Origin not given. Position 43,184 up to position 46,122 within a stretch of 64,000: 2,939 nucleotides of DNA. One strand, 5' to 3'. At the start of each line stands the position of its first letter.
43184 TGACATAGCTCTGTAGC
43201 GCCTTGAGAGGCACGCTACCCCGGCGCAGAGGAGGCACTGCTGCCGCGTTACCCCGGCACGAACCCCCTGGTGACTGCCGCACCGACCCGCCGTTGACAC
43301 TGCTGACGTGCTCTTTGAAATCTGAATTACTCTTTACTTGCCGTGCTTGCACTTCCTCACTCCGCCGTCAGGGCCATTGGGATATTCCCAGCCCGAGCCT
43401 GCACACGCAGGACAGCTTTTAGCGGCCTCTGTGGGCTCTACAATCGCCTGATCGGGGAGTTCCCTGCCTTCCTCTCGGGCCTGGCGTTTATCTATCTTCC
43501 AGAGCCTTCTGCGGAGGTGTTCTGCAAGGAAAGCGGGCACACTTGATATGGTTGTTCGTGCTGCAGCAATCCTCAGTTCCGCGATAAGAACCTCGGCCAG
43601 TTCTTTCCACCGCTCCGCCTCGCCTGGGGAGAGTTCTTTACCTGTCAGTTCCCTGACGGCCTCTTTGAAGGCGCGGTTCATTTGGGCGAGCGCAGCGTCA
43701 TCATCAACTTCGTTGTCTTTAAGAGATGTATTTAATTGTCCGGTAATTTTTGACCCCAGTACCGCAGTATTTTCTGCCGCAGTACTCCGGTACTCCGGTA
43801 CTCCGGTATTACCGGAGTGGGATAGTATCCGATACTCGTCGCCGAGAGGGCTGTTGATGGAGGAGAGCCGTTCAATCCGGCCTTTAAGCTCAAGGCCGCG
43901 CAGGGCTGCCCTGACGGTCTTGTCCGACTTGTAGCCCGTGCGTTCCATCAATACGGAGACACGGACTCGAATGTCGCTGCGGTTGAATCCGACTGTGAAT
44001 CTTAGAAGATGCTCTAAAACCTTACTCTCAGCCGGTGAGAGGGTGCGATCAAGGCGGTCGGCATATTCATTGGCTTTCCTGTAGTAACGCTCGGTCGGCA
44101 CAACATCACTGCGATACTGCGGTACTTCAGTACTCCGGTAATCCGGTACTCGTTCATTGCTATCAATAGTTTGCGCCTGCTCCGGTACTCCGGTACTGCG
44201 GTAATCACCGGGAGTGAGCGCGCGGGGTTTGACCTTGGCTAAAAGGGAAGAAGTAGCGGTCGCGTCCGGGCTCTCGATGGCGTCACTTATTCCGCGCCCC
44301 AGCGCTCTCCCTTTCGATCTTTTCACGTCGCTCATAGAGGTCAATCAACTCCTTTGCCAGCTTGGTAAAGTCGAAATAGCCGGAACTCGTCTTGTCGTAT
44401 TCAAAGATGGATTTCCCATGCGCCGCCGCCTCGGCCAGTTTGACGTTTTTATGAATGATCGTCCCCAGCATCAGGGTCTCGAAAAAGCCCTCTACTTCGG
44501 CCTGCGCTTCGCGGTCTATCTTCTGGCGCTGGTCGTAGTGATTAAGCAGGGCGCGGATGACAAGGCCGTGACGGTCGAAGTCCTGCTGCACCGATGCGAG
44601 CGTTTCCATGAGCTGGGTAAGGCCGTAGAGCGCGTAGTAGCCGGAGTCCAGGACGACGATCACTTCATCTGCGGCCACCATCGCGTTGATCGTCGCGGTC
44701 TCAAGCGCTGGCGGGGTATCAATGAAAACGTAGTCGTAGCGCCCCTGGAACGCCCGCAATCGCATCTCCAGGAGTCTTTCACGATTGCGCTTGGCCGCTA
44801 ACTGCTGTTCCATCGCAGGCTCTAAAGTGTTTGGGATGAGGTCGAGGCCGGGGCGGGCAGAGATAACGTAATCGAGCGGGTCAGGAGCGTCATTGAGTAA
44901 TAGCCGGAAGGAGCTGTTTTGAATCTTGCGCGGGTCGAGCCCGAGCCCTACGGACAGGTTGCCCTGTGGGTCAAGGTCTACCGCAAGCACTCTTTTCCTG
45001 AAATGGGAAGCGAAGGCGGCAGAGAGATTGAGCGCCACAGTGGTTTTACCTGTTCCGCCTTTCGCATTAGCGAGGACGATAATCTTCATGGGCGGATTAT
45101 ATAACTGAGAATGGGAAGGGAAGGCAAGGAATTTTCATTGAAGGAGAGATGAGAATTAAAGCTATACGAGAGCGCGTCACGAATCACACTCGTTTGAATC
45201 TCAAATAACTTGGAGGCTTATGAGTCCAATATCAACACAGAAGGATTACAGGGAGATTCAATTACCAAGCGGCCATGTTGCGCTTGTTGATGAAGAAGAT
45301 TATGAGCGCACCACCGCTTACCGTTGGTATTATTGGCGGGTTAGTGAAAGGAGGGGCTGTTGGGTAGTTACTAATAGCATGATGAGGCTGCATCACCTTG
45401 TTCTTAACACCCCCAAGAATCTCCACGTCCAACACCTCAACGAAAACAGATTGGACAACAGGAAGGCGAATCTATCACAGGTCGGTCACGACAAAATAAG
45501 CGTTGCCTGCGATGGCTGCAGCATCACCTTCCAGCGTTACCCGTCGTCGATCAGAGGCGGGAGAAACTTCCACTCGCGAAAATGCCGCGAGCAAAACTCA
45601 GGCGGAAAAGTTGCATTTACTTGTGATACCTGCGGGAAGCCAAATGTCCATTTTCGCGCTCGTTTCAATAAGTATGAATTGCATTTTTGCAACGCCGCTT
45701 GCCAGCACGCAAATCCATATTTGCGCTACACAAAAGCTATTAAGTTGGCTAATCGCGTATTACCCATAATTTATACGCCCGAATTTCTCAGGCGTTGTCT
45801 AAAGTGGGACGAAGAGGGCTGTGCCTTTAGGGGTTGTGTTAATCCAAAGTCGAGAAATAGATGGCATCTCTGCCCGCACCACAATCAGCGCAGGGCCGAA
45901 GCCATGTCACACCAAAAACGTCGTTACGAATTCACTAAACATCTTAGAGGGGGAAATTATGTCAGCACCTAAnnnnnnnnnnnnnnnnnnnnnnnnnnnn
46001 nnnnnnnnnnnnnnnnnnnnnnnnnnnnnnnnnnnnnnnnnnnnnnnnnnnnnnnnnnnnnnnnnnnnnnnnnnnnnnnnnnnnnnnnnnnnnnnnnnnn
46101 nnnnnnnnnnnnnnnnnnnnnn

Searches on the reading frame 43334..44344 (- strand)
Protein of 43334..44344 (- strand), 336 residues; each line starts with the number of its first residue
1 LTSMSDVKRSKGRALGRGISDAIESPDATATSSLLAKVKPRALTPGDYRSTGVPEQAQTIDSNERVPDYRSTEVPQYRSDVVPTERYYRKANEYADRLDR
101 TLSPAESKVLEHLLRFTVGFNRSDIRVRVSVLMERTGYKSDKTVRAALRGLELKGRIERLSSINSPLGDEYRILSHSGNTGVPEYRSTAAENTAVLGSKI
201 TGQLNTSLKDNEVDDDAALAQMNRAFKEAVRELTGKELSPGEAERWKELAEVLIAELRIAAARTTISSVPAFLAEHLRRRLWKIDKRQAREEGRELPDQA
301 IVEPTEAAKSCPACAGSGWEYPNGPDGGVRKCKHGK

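Call 27: search_protein_families(library=pfam, proteins=[window:43334-44344:-], max_evalue=0.001)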
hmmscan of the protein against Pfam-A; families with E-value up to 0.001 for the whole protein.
window:43334-44344:- (336 aa): 0 families

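Call 41: search_protein_families(library=phrogs, proteins=[window:43334-44344:-], max_evalue=0.001)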
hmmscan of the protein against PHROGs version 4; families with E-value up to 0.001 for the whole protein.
window:43334-44344:- (336 aa): 3 families
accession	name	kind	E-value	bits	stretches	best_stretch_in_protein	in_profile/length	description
phrog_18020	-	DNA, RNA and nucleotide metabolism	1.1e-06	29.7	1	91-164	18-91/248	replication initiation O-like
phrog_678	-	DNA, RNA and nucleotide metabolism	1.6e-05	25.6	1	87-180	32-141/346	replication initiation O-like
phrog_3502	-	unknown function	7.6e-05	23.8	1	94-159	41-103/131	-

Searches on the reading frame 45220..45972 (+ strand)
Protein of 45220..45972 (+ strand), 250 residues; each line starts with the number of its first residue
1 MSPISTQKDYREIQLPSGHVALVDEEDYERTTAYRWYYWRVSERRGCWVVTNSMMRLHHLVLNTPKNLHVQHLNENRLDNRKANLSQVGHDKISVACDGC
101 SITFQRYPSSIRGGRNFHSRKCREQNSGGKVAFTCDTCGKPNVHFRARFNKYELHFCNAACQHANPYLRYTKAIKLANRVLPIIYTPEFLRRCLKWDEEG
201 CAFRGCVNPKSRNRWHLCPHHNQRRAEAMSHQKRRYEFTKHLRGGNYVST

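Call 41: search_protein_families(library=phrogs, proteins=[window:45220-45972:+], max_evalue=0.001)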
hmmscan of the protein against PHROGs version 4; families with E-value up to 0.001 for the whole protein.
window:45220-45972:+ (250 aa): 1 family
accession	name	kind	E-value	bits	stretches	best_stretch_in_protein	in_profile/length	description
phrog_10822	-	DNA, RNA and nucleotide metabolism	0.00099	19.8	0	63-154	114-194/245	HNH endonuclease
